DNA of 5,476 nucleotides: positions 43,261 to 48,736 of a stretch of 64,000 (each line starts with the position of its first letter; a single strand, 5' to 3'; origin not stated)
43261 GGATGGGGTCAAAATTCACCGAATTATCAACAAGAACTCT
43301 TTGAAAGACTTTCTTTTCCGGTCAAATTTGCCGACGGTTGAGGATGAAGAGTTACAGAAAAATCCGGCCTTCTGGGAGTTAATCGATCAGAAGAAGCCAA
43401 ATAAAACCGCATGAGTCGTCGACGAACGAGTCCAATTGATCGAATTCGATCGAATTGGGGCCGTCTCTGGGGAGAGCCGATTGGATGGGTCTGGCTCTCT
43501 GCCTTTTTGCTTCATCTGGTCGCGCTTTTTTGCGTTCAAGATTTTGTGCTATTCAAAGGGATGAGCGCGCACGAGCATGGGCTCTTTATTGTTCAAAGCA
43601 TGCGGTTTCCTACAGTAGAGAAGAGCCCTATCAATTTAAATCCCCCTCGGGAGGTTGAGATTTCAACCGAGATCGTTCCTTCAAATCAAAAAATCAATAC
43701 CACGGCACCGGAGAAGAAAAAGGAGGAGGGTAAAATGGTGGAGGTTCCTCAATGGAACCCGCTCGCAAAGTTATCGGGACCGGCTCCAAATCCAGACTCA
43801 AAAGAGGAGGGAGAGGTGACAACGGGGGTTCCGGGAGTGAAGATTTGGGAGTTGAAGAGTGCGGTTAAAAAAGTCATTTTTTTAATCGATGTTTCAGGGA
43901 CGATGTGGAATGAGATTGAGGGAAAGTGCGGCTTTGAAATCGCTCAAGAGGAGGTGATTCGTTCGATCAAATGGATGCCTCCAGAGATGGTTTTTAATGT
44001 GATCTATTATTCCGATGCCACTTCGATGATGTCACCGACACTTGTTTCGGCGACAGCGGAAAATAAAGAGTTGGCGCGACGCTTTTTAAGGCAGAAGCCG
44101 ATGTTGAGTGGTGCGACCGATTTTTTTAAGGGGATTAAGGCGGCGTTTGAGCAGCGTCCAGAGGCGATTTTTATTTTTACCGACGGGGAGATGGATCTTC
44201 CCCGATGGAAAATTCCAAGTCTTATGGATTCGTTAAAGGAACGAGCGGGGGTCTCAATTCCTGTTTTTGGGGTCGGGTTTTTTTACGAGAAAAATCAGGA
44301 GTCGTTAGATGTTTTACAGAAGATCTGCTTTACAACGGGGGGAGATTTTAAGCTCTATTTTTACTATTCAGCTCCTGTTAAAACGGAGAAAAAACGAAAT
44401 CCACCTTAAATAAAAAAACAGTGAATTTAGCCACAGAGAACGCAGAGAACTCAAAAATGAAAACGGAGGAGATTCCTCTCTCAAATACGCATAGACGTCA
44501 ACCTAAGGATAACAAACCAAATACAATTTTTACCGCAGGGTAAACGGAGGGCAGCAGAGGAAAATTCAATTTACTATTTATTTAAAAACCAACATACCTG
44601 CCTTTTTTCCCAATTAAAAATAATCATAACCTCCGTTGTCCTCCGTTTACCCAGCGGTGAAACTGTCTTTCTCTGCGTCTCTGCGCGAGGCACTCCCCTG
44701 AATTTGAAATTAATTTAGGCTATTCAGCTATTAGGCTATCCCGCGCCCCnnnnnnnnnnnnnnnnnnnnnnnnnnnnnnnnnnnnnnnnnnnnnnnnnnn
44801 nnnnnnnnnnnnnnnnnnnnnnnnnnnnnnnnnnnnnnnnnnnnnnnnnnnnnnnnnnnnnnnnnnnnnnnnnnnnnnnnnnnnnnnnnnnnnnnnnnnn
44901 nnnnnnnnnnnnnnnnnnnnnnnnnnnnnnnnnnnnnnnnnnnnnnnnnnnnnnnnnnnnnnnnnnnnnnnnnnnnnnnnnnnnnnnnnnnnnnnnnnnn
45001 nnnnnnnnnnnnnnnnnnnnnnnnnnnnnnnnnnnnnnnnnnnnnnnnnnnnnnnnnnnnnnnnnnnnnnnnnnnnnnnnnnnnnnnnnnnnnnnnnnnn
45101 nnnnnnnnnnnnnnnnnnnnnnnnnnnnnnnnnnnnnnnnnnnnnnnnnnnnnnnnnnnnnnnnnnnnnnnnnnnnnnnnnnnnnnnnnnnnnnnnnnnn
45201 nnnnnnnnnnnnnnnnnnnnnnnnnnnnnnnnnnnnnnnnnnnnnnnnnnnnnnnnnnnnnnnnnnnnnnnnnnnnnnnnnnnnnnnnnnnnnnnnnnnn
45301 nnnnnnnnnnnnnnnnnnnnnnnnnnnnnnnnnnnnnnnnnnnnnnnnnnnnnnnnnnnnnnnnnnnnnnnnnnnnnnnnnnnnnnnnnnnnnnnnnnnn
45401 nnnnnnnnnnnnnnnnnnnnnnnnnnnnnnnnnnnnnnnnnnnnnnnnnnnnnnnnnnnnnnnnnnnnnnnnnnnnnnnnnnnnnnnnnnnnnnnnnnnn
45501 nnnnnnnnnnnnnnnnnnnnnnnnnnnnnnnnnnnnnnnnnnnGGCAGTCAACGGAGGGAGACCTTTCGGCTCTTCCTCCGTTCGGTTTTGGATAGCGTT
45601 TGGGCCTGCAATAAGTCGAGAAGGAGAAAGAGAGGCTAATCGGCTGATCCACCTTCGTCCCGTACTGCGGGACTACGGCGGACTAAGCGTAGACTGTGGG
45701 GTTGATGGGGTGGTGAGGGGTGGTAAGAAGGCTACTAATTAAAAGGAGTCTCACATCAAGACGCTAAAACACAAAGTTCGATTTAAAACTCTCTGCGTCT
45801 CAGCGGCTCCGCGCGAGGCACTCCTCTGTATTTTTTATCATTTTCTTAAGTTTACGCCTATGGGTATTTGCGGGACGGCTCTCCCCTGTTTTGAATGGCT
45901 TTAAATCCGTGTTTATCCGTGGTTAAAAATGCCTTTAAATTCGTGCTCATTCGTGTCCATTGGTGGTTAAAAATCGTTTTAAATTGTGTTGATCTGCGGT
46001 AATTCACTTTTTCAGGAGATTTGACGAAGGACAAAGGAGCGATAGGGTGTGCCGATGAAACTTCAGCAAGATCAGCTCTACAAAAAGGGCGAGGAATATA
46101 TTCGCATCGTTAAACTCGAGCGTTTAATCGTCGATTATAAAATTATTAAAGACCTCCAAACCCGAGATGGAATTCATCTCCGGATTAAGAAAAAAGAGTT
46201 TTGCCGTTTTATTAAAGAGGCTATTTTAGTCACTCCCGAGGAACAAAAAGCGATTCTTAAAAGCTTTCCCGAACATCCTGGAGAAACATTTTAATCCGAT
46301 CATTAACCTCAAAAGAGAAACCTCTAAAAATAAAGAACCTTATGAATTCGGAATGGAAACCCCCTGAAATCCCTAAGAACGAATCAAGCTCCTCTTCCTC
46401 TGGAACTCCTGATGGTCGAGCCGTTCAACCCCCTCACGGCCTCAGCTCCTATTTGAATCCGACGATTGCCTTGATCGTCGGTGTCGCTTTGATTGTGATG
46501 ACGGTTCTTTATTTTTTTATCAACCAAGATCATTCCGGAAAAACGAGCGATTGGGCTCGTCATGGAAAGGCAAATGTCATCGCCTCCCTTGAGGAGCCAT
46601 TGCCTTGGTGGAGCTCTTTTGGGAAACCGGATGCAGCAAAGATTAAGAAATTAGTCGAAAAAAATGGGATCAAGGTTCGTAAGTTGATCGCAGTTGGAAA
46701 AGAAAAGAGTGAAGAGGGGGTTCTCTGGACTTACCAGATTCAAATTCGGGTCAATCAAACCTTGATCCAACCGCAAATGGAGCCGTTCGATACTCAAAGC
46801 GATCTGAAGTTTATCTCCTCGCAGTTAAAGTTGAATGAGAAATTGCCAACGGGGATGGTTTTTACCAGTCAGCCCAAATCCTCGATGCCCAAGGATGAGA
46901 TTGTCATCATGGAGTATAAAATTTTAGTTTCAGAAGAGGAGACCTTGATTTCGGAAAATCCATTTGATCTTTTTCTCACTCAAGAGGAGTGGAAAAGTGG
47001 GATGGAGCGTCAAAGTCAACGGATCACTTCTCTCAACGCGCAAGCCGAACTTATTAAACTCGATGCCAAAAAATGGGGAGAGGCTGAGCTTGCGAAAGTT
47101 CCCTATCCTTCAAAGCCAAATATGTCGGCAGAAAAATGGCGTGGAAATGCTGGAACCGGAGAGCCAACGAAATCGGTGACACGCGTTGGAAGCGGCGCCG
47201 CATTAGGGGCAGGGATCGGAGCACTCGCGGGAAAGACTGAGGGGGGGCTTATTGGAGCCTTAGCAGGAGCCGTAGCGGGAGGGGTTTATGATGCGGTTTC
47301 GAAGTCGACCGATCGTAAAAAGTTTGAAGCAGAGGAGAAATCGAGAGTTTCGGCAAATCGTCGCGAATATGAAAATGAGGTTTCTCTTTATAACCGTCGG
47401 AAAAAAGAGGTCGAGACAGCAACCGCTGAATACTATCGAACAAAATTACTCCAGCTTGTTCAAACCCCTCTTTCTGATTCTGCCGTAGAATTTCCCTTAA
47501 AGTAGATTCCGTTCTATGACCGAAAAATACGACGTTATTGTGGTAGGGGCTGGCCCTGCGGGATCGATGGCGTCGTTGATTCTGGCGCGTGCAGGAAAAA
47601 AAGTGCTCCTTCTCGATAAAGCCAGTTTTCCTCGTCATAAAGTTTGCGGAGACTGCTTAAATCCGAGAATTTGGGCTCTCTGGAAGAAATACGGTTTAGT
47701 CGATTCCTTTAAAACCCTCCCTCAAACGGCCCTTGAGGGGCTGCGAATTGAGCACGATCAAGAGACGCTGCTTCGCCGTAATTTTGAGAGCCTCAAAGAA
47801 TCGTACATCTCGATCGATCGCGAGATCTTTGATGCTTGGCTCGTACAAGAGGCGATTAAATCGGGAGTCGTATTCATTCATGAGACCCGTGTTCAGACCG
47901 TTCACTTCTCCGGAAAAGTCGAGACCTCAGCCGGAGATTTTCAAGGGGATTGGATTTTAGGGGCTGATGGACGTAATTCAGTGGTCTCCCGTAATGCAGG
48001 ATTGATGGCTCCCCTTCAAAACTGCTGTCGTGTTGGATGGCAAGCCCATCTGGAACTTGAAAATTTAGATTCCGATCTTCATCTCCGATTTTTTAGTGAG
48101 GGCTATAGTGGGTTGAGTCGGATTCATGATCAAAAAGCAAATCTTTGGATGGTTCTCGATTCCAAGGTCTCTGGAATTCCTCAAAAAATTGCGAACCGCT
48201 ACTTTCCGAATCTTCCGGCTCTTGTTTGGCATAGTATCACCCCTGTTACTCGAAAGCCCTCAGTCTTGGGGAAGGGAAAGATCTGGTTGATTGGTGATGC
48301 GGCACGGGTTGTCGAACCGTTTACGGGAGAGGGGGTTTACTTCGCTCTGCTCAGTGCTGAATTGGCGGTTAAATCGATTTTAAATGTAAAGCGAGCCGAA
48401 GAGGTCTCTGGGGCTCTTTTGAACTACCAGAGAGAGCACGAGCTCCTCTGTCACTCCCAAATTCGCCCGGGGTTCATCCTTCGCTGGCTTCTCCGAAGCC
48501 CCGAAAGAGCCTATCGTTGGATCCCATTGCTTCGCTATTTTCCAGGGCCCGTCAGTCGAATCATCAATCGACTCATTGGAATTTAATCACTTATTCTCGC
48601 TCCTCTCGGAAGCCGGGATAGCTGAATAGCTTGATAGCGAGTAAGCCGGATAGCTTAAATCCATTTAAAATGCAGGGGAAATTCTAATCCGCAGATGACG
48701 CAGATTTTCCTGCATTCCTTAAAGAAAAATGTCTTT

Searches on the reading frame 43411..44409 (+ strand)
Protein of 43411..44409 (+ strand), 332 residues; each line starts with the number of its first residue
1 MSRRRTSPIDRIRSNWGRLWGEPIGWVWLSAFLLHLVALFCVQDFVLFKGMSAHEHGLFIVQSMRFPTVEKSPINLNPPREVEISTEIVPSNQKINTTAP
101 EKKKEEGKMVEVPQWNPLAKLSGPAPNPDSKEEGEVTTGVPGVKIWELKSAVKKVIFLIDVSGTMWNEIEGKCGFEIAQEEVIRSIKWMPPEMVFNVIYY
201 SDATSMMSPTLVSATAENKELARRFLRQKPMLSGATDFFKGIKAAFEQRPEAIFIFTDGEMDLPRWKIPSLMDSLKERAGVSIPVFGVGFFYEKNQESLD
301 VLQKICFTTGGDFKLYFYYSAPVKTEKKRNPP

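Call 16: search_protein_families(library=pfam, proteins=[window:43411-44409:+])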
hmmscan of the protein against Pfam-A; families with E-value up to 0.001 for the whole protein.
window:43411-44409:+ (332 aa): 3 families
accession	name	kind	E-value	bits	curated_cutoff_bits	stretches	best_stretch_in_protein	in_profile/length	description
PF13519.12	VWA_2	-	8.5e-07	30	27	1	155-260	1-107/107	von Willebrand factor type A domain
PF13768.12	VWA_3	-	2.3e-06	28.2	27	1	154-290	2-135/155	von Willebrand factor type A domain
PF00092.34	VWA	-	3.9e-05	24.4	23.8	1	155-310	2-155/174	von Willebrand factor type A domain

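Call 31: find_homologous_proteins(query=window:43411-44409:+, max_evalue=1e-20)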
Query window:43411-44409:+ (332 aa): 7 proteins with E <= 1e-20 among 1500 candidates.
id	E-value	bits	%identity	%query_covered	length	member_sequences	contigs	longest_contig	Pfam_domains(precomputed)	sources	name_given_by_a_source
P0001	6.7e-207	704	94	99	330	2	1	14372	PF13768.13,PF00092.35,PF13519.13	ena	-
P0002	4.2e-158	544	73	99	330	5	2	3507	PF13768.13,PF00092.35,PF13519.13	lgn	-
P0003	9.7e-142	490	67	99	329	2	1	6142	PF13768.13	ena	-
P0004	3.8e-133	462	63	99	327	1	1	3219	PF13768.13,PF13519.13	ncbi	ncbi:MAG: VWA domain-containing protein [Verrucomicrobiota bacterium]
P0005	1.0e-117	411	63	90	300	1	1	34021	PF13768.13,PF13519.13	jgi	jgi:hypothetical protein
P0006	1.2e-101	358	53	95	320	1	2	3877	PF13768.13,PF00092.35,PF13519.13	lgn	-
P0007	2.8e-99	350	51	95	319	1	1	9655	PF13768.13,PF13519.13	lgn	-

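Call 32: find_encoding_contigs(protein=P0001, flank=4000, max_places=3)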
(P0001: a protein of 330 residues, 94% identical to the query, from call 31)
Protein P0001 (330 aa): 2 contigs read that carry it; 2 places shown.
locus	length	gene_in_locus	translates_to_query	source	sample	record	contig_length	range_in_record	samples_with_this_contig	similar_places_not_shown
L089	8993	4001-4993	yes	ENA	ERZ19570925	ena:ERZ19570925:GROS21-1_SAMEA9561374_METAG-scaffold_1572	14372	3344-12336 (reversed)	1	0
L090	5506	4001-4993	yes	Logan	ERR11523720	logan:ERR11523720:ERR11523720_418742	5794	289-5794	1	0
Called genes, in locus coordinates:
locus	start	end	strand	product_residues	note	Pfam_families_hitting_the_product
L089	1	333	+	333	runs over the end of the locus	PF00389:2-Hacid_dh, PF02826:2-Hacid_dh_C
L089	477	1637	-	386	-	PF00144:Beta-lactamase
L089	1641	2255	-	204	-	PF02163:Peptidase_M50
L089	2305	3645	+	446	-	PF07075:NamZ_N, PF20732:NamZ_C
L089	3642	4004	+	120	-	-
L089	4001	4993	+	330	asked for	PF00092:VWA (weak), PF13519:VWA_2 (weak), PF13768:VWA_3 (weak)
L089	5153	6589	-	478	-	PF00772:DnaB, PF13481:AAA_25, PF03796:DnaB_C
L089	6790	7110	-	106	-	-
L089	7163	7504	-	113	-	PF00893:Multi_Drug_Res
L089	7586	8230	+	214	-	PF00923:TAL_FSA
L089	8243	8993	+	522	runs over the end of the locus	PF00293:NUDIX, PF14815:NUDIX_4, PF01118:Semialdhyde_dh, PF02774:Semialdhyde_dhC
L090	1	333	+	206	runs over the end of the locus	?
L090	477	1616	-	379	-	PF00144:Beta-lactamase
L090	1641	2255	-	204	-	PF02163:Peptidase_M50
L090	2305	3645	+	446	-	PF07075:NamZ_N, PF20732:NamZ_C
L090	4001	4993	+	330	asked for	PF00092:VWA (weak), PF13519:VWA_2 (weak), PF13768:VWA_3 (weak)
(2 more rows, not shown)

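Call 33: find_encoding_contigs(protein=P0005, flank=4000, max_places=3)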
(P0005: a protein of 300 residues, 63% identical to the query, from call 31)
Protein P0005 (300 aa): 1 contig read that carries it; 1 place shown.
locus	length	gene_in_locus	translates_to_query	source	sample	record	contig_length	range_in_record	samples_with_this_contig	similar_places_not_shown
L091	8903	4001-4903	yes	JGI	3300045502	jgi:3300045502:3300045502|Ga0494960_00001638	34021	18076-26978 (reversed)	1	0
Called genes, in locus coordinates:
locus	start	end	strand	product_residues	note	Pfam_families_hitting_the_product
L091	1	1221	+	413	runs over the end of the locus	PF02417:Chromate_transp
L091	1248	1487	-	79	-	-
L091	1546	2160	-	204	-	PF02163:Peptidase_M50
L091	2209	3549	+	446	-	PF07075:NamZ_N, PF20732:NamZ_C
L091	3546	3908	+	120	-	-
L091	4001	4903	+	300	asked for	PF13768:VWA_3, PF13519:VWA_2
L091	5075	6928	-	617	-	PF12951:PATR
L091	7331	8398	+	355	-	PF10509:GalKase_gal_bdg, PF00288:GHMP_kinases_N, PF08544:GHMP_kinases_C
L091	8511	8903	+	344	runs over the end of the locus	PF04542:Sigma70_r2, PF04539:Sigma70_r3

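Call 34: find_encoding_contigs(protein=P0003, flank=4000, max_places=3)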
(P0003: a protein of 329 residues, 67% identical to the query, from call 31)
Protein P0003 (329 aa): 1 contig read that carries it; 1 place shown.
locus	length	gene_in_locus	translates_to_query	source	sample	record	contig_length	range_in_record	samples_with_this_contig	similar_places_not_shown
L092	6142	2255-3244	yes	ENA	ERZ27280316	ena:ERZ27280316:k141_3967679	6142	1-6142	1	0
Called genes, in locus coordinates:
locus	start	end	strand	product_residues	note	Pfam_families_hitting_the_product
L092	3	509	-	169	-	?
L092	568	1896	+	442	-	PF07075:NamZ_N, PF20732:NamZ_C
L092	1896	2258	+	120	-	-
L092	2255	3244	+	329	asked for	PF13768:VWA_3 (weak)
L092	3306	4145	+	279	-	-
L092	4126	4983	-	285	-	PF03631:Virul_fac_BrkB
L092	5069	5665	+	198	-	PF13500:AAA_26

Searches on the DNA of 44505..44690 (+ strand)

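Call 85: search_dna_similar(query=window:44505-44690:+, collection=phages, mode=distant, max_evalue=0.001, max_rows=10)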
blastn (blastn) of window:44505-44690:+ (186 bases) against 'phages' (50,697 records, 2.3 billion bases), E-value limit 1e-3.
No match.

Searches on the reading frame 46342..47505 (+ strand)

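Call 16: search_protein_families(library=pfam, proteins=[window:46342-47505:+])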
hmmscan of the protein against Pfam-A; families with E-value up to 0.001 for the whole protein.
window:46342-47505:+ (387 aa): 1 family
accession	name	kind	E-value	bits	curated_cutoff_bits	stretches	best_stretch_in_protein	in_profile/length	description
PF13441.11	Gly-zipper_YMGG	-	3.1e-05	24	28.9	1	278-317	3-43/45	YMGG-like Gly-zipper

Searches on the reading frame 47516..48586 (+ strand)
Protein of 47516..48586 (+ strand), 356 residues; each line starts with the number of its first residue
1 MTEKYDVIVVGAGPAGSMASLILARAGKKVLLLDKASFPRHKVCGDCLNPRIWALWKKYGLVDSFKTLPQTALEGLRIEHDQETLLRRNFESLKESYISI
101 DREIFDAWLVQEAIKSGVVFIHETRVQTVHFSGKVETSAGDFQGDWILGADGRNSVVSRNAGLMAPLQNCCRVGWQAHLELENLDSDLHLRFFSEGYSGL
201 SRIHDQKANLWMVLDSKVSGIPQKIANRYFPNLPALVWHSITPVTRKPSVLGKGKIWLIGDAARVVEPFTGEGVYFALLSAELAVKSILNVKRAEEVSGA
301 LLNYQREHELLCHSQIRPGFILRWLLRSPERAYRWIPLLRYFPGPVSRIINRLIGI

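Call 75: search_protein_families(library=pfam, proteins=[window:47516-48586:+], max_evalue=0.001)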
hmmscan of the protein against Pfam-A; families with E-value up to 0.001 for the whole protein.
window:47516-48586:+ (356 aa): 12 families
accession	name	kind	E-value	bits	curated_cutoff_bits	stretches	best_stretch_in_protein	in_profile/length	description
PF01494.25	FAD_binding_3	-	1.1e-21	77.9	22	1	4-164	1-170/349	FAD binding domain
PF03486.20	HI0933_like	-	4.4e-07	30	50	1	6-43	2-39/244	HI0933-like protein Rossmann domain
PF01266.30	DAO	-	6.7e-07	29.6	27.9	1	6-39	1-34/353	FAD dependent oxidoreductase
PF12831.13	FAD_oxidored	-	7.2e-07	29.3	27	1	6-38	1-33/416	FAD dependent oxidoreductase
PF07992.20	Pyr_redox_2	-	2.8e-06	27.4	26.1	1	5-49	1-42/291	Pyridine nucleotide-disulphide oxidoreductase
PF00890.30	FAD_binding_2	-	8.4e-06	25.7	20.4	1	6-38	1-33/414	FAD binding domain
PF01134.28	GIDA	-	1.2e-05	25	22.1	1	6-37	1-29/391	Glucose inhibited division protein A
PF04820.20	Trp_halogenase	-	1.3e-05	24.7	21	1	6-61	1-59/458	Tryptophan halogenase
PF05834.18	Lycopene_cycl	-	2.7e-05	23.9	23.4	0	6-152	1-140/380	Lycopene cyclase protein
PF13450.12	NAD_binding_8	-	4.2e-05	24.2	21.9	1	9-37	1-29/68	NAD(P)-binding Rossmann-like domain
PF00996.24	GDI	-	0.00034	19.7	23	1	1-38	1-38/436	GDP dissociation inhibitor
PF00070.33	Pyr_redox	-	0.00063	20.6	22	0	7-40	2-35/82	Pyridine nucleotide-disulphide oxidoreductase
